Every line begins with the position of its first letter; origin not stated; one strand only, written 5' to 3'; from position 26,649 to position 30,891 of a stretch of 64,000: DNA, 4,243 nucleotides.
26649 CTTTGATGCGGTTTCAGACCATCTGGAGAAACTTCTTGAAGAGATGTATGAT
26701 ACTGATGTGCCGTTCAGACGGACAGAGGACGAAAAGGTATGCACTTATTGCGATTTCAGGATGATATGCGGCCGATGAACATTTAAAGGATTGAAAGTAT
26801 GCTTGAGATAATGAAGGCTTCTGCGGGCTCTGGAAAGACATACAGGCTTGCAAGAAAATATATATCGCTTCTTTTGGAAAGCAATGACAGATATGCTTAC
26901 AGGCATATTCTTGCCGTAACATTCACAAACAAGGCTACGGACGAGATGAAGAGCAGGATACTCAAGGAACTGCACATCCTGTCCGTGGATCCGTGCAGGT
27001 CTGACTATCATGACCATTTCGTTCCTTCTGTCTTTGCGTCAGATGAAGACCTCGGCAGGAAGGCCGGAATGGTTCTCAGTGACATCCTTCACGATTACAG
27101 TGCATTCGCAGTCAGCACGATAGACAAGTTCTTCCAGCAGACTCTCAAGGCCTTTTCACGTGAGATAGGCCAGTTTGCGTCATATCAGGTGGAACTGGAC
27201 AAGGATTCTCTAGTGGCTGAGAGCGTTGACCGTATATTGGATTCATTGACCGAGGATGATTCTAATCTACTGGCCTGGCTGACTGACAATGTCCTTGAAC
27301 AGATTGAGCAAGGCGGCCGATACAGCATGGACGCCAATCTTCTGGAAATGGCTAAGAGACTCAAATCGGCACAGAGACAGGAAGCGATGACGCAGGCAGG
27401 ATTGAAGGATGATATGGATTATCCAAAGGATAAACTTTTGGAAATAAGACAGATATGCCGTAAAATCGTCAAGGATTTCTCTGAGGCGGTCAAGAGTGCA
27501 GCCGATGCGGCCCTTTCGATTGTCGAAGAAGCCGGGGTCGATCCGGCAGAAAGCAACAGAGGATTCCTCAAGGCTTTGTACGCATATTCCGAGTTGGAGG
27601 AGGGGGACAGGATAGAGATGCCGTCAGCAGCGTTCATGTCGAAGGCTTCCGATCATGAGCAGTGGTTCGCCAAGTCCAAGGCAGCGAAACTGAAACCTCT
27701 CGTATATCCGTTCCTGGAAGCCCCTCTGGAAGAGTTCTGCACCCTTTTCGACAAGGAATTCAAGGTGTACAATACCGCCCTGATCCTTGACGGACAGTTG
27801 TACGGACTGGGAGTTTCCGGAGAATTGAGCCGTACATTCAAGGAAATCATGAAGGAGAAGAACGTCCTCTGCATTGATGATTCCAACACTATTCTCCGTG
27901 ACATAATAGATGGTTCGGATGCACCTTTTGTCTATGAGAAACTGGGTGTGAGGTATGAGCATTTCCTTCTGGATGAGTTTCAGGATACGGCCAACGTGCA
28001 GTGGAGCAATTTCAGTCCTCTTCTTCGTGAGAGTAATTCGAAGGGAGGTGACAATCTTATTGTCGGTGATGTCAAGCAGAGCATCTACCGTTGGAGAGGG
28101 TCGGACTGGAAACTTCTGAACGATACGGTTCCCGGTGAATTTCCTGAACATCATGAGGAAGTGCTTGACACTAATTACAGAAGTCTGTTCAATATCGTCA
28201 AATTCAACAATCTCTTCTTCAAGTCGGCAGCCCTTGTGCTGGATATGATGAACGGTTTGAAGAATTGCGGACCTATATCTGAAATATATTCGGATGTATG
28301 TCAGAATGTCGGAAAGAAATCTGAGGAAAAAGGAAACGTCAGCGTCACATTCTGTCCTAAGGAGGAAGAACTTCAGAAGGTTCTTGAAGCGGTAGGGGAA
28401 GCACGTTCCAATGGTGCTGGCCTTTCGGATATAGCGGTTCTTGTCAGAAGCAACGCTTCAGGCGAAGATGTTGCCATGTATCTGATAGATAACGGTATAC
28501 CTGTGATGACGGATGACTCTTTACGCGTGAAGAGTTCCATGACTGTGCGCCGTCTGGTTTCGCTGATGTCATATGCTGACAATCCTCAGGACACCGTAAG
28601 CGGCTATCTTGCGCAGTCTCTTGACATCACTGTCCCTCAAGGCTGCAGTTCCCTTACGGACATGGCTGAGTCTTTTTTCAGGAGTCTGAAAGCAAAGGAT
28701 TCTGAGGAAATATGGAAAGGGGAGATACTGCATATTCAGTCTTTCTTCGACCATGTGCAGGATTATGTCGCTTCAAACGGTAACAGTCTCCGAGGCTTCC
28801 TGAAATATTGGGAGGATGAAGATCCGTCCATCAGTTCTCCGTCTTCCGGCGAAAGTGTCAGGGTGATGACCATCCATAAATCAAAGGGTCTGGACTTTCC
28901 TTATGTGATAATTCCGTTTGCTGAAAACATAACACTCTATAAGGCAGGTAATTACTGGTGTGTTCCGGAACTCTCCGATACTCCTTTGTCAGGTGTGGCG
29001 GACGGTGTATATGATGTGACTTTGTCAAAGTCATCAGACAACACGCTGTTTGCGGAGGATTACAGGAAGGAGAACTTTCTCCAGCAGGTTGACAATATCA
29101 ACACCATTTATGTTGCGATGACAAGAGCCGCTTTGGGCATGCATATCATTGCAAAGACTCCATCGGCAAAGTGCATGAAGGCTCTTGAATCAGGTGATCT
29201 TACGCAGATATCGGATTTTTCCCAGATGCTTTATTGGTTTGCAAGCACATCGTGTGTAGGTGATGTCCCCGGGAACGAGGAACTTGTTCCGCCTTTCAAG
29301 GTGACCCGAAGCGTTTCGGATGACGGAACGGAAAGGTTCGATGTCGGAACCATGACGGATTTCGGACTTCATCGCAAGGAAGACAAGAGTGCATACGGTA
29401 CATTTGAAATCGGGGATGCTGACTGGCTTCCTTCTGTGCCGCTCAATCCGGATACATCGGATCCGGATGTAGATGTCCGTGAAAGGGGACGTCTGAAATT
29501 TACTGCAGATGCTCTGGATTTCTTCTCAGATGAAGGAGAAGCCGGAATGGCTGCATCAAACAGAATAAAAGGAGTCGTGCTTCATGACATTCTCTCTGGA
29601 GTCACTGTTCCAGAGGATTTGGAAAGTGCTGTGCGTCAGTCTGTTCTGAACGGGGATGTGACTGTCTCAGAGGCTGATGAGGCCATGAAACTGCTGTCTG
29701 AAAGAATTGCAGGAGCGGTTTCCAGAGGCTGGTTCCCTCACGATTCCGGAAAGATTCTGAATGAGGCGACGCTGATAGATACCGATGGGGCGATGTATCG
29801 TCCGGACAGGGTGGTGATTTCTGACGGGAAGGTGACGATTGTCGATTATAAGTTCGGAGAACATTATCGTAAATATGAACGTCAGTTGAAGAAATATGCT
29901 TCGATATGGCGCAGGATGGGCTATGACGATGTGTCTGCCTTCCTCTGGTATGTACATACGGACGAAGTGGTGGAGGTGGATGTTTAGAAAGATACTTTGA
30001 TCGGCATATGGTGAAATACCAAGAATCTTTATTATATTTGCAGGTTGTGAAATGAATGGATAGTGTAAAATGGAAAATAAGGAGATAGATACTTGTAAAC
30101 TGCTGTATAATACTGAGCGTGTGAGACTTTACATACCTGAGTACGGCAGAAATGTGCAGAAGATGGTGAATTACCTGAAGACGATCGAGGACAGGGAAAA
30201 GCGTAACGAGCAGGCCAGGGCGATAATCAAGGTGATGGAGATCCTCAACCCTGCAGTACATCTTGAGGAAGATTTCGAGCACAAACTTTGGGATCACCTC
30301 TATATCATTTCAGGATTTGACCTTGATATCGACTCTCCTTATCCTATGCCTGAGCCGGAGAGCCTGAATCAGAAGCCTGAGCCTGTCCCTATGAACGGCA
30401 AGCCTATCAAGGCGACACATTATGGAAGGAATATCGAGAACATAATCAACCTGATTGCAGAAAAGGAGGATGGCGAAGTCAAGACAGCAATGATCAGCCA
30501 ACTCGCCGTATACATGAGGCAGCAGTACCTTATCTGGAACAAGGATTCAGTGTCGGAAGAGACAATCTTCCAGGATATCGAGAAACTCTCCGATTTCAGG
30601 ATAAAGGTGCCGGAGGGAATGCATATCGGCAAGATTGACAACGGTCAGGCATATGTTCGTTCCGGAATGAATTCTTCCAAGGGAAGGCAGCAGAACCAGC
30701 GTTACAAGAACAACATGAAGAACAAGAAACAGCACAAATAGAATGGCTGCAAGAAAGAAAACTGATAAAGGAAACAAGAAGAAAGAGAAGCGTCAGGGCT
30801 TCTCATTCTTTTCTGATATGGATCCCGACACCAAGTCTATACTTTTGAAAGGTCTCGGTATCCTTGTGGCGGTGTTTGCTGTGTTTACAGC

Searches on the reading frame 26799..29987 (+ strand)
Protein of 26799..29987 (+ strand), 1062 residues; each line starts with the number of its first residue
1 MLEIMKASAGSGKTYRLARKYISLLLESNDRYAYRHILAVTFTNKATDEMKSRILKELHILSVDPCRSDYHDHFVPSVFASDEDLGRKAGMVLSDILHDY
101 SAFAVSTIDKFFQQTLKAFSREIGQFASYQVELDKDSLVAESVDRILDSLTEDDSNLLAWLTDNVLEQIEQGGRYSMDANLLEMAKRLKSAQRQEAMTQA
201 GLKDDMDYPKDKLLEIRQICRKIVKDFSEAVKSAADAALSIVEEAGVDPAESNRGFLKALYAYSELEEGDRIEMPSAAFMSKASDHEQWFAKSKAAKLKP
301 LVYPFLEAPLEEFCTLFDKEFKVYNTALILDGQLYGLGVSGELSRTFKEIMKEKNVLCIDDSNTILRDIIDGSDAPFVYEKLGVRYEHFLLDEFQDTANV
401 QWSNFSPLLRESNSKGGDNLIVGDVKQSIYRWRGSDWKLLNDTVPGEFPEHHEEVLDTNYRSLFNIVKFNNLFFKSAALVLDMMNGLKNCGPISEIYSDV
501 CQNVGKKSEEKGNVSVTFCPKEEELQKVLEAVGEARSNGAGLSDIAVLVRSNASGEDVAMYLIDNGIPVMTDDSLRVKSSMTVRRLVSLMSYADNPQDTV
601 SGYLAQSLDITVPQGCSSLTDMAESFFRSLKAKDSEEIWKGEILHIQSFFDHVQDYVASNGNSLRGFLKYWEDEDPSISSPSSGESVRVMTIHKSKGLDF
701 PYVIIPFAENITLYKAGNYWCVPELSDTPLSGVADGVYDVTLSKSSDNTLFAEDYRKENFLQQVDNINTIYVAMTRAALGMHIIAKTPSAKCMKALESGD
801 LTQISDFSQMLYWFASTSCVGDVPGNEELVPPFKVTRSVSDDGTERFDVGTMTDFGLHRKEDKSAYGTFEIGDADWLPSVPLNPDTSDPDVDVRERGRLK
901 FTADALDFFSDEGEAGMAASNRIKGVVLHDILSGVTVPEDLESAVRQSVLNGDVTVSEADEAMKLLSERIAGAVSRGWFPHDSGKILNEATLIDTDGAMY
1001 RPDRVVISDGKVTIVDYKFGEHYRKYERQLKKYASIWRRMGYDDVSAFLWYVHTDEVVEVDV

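Call 17: search_protein_families(library=pfam, proteins=[window:26799-29987:+])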
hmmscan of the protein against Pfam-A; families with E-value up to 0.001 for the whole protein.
window:26799-29987:+ (1062 aa): 4 families
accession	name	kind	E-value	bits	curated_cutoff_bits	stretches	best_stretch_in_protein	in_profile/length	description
PF00580.27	UvrD-helicase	-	3.5e-34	119.2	23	1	6-441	19-264/271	UvrD/REP helicase N-terminal domain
PF13361.12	UvrD_C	-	2.1e-21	77.2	25.6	2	637-779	235-341/350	UvrD-like helicase C-terminal domain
PF13245.12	AAA_19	-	7e-09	36.4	25.1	1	5-57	16-64/134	AAA domain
PF13538.12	UvrD_C_2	-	1.1e-07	32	27.4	1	687-706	2-21/52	UvrD-like helicase C-terminal domain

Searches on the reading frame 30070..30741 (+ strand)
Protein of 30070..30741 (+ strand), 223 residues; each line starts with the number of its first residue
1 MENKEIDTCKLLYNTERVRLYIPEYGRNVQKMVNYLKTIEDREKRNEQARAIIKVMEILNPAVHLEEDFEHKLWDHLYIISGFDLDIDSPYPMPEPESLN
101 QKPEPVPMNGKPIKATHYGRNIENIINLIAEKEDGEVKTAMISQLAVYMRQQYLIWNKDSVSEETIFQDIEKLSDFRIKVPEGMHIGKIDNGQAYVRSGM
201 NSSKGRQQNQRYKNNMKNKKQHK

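Call 17: search_protein_families(library=pfam, proteins=[window:30070-30741:+])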
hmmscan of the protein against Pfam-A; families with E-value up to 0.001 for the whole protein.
window:30070-30741:+ (223 aa): 1 family
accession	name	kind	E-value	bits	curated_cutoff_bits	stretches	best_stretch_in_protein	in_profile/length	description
PF14123.11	DUF4290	-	3.4e-67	225.8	27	1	12-180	2-170/174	Domain of unknown function (DUF4290)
